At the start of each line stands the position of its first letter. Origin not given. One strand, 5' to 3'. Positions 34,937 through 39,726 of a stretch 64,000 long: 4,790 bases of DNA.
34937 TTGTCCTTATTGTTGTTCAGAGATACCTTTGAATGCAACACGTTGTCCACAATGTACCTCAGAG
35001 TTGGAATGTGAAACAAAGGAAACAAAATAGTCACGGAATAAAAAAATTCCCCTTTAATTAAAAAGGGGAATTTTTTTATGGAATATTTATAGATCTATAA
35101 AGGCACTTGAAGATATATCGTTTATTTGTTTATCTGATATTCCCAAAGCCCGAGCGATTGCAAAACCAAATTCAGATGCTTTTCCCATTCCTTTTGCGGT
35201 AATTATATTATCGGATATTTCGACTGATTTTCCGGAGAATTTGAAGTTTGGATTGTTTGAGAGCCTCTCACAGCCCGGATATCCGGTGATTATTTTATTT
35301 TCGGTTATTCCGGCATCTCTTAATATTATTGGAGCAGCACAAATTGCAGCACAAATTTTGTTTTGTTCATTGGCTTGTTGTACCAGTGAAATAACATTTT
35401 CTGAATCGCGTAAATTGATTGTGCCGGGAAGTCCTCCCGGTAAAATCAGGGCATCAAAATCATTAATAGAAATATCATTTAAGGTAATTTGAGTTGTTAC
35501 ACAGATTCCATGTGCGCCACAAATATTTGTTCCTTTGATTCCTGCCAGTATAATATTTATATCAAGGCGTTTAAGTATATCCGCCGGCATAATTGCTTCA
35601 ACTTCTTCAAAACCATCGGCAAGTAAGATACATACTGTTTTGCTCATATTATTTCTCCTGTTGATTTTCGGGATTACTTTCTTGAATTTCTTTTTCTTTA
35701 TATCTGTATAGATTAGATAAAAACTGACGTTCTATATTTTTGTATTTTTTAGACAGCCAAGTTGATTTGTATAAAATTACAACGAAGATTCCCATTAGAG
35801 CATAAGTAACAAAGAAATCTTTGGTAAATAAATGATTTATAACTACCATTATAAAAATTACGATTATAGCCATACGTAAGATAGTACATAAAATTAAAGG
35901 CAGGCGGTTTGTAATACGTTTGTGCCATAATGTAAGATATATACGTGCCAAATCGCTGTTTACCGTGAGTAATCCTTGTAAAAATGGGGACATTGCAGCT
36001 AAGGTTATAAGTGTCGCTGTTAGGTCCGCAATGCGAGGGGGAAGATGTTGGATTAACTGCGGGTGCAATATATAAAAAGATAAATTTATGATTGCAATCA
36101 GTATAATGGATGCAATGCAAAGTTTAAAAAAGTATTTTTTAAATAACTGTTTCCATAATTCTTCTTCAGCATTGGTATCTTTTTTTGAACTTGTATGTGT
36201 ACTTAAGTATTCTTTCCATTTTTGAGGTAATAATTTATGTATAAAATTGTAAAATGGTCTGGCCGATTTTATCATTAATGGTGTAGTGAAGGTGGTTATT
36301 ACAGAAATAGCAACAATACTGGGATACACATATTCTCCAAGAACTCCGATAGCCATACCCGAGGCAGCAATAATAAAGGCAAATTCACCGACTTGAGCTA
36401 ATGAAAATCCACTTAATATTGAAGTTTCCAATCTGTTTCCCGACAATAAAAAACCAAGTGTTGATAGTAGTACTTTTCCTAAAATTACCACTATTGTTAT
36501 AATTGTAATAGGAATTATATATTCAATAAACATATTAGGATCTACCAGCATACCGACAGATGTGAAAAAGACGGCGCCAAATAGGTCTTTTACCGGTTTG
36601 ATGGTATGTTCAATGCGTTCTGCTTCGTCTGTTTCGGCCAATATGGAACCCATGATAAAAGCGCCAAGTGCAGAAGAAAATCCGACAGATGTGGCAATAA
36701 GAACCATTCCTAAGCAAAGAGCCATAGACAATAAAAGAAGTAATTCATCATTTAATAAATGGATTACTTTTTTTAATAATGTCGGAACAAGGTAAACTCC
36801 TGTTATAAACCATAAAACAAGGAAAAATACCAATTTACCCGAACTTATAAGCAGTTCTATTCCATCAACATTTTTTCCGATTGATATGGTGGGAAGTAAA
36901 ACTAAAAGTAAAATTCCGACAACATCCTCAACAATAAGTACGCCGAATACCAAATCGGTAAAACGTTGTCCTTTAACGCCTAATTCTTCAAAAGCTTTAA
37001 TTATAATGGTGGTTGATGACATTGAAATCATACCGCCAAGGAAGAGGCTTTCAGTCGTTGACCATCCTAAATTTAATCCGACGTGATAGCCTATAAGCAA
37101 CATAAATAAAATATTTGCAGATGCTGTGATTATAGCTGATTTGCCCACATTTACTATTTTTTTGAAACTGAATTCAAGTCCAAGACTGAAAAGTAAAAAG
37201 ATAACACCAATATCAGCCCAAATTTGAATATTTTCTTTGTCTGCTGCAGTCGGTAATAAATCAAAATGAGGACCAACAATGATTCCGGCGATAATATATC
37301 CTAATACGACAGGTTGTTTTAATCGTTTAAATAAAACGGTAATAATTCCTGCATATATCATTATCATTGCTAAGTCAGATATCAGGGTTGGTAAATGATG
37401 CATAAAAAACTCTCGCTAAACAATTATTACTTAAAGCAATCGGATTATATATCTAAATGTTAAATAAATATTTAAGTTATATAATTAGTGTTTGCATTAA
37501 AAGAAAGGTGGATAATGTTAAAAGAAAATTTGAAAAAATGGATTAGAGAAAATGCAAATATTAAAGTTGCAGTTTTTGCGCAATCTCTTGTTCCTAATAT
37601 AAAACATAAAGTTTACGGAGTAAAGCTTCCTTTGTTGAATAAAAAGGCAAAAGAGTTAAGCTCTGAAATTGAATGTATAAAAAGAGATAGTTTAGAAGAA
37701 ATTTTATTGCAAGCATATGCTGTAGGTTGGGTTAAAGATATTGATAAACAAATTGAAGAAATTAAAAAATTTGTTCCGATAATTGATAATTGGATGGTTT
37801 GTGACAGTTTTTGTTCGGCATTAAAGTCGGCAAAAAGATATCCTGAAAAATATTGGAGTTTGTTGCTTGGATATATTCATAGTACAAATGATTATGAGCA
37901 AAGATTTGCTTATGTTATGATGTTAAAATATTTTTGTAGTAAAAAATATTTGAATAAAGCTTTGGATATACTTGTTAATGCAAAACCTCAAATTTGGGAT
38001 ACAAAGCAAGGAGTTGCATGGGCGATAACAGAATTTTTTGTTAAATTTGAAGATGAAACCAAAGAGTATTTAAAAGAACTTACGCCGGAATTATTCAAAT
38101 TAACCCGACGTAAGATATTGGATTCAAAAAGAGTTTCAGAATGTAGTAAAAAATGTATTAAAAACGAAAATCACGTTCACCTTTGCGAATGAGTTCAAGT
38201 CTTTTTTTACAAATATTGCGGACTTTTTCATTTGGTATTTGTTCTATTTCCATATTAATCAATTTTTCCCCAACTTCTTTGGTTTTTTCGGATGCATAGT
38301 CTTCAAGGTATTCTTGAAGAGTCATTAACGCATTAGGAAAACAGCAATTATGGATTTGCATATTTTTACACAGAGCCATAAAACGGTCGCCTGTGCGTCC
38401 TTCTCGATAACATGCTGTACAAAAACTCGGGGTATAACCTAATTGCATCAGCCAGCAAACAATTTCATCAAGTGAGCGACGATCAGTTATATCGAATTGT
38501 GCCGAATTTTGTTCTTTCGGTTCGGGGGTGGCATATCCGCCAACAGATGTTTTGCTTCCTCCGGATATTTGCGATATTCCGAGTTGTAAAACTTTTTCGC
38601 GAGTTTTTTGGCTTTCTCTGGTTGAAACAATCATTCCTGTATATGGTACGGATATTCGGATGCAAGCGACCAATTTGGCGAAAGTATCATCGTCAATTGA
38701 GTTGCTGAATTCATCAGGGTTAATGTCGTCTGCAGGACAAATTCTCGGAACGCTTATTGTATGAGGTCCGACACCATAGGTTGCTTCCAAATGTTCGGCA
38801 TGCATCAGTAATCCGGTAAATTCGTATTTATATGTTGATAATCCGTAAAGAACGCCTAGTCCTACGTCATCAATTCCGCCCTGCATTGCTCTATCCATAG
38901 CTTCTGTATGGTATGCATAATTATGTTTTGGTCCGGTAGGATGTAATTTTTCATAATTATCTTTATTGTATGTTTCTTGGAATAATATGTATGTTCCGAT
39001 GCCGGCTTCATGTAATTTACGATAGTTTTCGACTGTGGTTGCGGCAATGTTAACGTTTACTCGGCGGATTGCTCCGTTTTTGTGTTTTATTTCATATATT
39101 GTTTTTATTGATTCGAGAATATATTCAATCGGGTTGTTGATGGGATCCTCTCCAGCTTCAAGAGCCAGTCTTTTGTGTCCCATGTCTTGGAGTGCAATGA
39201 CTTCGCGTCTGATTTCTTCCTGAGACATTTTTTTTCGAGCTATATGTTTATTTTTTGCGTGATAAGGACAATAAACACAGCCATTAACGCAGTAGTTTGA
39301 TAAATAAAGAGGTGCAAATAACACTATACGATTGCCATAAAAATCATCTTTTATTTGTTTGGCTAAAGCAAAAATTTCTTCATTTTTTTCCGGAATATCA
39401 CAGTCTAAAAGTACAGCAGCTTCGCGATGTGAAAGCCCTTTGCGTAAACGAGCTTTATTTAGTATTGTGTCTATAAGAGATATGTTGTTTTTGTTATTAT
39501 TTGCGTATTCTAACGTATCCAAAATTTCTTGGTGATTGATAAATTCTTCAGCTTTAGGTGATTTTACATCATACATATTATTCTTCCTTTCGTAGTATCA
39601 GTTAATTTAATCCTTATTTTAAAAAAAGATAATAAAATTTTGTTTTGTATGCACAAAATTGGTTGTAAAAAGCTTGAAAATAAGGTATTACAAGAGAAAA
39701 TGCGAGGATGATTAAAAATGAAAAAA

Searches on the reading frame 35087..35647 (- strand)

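Call 29: search_protein_families(library=pfam, proteins=[window:35087-35647:-], max_evalue=0.00001)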
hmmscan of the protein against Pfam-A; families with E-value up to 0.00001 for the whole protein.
window:35087-35647:- (186 aa): 1 family
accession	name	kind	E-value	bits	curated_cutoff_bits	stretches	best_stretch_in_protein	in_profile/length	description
PF01965.30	DJ-1_PfpI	-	3.3e-39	134.8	26.6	1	3-166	1-164/165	DJ-1/PfpI family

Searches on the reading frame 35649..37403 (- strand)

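Call 29: search_protein_families(library=pfam, proteins=[window:35649-37403:-], max_evalue=0.00001)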
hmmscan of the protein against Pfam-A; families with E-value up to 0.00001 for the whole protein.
window:35649-37403:- (584 aa): 1 family
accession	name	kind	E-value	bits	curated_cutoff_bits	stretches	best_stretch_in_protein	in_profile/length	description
PF00999.27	Na_H_Exchanger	-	7.3e-63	213.1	26.2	1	19-378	8-374/375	Sodium/hydrogen exchanger, transmembrane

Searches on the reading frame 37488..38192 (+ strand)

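Call 29: search_protein_families(library=pfam, proteins=[window:37488-38192:+], max_evalue=0.00001)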
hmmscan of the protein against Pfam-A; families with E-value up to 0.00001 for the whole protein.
window:37488-38192:+ (234 aa): 1 family
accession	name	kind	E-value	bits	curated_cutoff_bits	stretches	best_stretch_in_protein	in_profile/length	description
PF08713.17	DNA_alkylation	-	3.3e-11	43.7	21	1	20-208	6-207/213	DNA alkylation repair enzyme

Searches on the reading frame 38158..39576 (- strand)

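Call 29: search_protein_families(library=pfam, proteins=[window:38158-39576:-], max_evalue=0.00001)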
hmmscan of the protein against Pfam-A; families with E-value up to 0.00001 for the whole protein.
window:38158-39576:- (472 aa): 2 families
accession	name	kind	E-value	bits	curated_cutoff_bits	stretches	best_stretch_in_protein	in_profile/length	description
PF06968.18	BATS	-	5.6e-19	68.6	22.2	1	275-382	1-88/88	Biotin and Thiamin Synthesis associated domain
PF04055.27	Radical_SAM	-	9.8e-18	65.3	29.5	1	92-245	3-150/166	Radical SAM superfamily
